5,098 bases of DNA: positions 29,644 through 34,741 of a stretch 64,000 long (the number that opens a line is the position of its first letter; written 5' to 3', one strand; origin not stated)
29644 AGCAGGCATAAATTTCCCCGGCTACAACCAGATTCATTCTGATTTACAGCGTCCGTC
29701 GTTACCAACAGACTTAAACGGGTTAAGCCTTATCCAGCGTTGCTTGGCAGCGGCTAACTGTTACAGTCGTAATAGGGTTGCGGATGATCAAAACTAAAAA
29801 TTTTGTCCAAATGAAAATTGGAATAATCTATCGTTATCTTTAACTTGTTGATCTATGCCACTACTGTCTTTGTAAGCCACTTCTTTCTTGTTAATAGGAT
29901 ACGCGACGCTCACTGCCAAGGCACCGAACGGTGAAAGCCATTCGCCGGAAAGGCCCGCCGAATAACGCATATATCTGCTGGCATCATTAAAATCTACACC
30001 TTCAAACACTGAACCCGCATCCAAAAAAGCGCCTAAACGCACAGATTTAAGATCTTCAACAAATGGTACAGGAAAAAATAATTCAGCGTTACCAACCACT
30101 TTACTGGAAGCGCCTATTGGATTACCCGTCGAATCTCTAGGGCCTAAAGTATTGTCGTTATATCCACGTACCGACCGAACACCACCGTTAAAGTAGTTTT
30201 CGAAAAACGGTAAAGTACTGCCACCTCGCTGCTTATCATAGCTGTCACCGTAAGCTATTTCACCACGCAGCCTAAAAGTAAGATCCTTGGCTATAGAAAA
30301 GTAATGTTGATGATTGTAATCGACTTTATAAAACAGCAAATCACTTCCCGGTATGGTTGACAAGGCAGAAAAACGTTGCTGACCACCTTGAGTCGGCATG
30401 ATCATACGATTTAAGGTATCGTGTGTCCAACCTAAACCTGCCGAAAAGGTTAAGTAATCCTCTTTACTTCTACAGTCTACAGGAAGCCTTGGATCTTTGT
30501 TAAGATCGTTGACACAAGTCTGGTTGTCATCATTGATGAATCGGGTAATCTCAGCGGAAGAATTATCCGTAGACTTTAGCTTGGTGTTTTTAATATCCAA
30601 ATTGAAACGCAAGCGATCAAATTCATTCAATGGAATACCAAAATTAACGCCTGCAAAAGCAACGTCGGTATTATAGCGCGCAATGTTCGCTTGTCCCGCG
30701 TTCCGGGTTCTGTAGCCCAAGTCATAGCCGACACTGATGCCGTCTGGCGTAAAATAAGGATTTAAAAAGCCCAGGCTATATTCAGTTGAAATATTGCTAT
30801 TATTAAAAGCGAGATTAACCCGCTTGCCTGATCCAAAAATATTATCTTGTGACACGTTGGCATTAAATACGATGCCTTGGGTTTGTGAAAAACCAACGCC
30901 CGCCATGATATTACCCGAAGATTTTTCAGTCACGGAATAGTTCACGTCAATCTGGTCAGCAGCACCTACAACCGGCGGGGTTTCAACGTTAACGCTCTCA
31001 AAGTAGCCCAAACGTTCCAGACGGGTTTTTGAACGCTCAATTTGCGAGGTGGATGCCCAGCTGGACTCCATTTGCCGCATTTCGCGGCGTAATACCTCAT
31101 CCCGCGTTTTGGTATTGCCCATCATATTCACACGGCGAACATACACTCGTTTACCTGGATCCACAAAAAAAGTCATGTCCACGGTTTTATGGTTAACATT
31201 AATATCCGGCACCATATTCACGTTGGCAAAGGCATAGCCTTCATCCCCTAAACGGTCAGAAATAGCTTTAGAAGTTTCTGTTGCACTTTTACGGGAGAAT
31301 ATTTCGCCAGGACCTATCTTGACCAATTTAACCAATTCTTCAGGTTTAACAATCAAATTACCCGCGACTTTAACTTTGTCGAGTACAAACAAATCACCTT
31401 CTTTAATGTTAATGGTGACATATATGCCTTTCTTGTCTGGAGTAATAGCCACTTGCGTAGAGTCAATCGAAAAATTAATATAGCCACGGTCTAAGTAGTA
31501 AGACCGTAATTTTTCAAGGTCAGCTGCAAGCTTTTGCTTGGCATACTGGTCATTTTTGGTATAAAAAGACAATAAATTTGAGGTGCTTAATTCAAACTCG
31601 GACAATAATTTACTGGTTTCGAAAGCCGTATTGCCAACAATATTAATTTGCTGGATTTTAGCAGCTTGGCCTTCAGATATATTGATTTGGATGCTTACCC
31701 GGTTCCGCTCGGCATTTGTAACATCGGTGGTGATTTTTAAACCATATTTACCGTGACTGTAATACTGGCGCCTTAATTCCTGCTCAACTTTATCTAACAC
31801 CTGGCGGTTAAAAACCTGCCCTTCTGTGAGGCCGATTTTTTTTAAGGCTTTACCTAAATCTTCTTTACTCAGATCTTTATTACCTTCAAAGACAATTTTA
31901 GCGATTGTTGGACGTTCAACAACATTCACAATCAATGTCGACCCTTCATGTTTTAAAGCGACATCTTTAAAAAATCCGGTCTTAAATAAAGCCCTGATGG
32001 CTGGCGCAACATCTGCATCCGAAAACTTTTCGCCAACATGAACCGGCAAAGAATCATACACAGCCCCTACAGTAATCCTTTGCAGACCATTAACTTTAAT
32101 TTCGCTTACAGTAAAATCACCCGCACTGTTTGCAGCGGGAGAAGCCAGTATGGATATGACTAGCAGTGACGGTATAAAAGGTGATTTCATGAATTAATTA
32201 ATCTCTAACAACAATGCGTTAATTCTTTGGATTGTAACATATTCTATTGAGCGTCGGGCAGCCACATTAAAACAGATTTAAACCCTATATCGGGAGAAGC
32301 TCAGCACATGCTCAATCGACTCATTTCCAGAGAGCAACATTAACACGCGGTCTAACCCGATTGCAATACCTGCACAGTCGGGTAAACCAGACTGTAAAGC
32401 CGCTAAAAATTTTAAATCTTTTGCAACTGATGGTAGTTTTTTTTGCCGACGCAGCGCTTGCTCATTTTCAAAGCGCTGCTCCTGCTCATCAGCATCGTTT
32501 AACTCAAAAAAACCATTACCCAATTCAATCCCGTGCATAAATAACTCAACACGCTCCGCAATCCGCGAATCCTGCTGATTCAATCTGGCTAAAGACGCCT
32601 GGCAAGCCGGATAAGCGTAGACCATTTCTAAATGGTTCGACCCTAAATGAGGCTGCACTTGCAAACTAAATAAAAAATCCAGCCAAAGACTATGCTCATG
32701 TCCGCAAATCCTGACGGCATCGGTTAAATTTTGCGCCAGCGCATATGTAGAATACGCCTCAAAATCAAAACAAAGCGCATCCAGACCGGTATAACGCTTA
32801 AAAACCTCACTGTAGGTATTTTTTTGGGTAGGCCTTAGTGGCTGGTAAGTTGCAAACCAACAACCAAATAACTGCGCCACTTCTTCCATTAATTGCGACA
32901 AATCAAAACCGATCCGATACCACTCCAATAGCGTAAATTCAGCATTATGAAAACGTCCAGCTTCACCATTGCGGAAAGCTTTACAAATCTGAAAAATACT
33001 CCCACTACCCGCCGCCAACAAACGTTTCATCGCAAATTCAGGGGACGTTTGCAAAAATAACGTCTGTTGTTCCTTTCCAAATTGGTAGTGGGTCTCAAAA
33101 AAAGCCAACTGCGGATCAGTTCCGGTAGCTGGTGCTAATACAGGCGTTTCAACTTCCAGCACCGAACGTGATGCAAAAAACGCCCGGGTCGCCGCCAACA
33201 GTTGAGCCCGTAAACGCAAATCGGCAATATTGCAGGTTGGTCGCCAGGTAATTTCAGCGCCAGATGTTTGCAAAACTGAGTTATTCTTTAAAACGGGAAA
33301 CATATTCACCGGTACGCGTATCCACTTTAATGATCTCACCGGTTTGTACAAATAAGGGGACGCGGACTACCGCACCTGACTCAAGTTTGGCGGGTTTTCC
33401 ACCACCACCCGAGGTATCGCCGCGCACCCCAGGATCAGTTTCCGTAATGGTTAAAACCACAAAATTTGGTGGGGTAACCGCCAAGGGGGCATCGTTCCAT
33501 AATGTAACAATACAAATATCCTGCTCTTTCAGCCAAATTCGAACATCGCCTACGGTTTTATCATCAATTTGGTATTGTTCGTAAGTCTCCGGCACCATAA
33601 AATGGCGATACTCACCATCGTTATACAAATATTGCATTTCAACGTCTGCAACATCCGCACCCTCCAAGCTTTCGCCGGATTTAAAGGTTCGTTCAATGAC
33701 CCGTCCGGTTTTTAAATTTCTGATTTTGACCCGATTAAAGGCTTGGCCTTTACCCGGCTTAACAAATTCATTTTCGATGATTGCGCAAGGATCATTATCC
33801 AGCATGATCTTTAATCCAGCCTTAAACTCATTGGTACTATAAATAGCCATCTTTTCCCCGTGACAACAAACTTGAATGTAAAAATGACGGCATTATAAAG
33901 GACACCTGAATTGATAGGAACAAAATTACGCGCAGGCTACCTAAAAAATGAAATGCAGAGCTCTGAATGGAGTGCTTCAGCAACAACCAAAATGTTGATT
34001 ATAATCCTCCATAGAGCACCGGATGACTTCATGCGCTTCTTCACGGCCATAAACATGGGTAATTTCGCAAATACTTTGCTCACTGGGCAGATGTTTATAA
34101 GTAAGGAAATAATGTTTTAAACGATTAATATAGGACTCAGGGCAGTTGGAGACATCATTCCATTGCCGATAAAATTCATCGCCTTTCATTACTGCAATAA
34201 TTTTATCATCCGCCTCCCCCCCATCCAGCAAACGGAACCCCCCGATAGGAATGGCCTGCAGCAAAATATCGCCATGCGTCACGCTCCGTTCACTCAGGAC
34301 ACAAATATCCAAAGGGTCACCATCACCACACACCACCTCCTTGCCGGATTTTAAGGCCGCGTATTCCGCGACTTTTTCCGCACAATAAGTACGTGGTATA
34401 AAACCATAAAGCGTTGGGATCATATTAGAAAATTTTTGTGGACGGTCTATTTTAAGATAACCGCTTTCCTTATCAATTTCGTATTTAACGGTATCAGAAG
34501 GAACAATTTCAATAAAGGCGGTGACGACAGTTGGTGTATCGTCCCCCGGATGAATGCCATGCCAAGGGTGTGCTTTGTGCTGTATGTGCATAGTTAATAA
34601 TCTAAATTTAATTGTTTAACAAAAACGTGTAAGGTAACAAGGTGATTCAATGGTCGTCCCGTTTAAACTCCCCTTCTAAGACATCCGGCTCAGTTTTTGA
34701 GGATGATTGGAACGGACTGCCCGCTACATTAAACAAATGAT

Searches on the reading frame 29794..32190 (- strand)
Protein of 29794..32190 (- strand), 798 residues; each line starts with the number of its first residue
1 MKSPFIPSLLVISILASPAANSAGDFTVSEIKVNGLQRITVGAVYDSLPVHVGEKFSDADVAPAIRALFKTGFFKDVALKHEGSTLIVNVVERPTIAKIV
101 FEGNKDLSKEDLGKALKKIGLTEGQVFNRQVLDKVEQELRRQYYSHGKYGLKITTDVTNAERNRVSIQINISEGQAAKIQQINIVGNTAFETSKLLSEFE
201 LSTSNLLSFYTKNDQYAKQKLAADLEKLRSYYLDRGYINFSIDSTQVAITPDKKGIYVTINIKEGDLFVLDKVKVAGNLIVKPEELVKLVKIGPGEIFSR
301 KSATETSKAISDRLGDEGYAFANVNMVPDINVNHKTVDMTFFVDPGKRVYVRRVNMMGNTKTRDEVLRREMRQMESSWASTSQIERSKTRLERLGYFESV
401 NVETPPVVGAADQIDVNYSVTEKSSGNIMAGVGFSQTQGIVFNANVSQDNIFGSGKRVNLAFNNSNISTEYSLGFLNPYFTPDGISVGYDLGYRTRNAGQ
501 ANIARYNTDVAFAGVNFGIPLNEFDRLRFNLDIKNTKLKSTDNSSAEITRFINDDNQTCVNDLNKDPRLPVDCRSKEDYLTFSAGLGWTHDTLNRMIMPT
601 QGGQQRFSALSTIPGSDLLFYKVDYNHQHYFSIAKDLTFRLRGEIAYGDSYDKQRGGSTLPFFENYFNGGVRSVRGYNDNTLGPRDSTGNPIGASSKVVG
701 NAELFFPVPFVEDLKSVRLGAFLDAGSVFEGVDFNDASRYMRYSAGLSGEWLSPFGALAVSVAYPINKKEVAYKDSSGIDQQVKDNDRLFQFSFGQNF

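Call 114: search_protein_families(library=pfam, proteins=[window:29794-32190:-], max_evalue=1e-8)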
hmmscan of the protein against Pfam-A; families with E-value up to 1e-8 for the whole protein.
window:29794-32190:- (798 aa): 3 families
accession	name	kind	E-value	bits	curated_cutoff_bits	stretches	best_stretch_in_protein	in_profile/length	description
PF07244.20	POTRA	-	2.9e-73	243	21.3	4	178-265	2-79/79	Surface antigen variable number repeat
PF01103.29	Omp85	-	6e-67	226.9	24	1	450-798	1-325/325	Omp85 superfamily domain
PF08478.15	POTRA_1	-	5.6e-11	43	23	0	96-141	3-45/69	POTRA domain, FtsQ-type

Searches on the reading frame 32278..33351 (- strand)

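Call 113: search_protein_families(library=pfam, proteins=[window:32278-33351:-], max_evalue=0.00001)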
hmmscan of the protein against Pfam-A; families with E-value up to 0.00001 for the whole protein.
window:32278-33351:- (357 aa): 1 family
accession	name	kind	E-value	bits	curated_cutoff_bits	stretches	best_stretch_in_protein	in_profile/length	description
PF00152.25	tRNA-synt_2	-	7.3e-44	150.5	25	1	44-354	21-306/308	tRNA synthetases class II (D, K and N)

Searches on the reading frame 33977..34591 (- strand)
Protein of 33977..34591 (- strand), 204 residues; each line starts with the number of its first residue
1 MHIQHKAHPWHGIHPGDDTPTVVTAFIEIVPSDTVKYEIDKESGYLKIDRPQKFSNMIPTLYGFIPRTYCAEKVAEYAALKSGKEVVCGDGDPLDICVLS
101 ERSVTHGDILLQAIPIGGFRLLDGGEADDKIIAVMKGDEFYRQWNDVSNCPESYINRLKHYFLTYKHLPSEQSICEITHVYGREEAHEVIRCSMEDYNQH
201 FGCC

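Call 114: search_protein_families(library=pfam, proteins=[window:33977-34591:-], max_evalue=1e-8)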
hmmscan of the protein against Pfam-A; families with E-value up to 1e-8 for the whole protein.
window:33977-34591:- (204 aa): 1 family
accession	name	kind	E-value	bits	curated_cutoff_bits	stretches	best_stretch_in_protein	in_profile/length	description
PF00719.24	Pyrophosphatase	-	4.9e-44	150.3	23.5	1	26-198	2-153/153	Inorganic pyrophosphatase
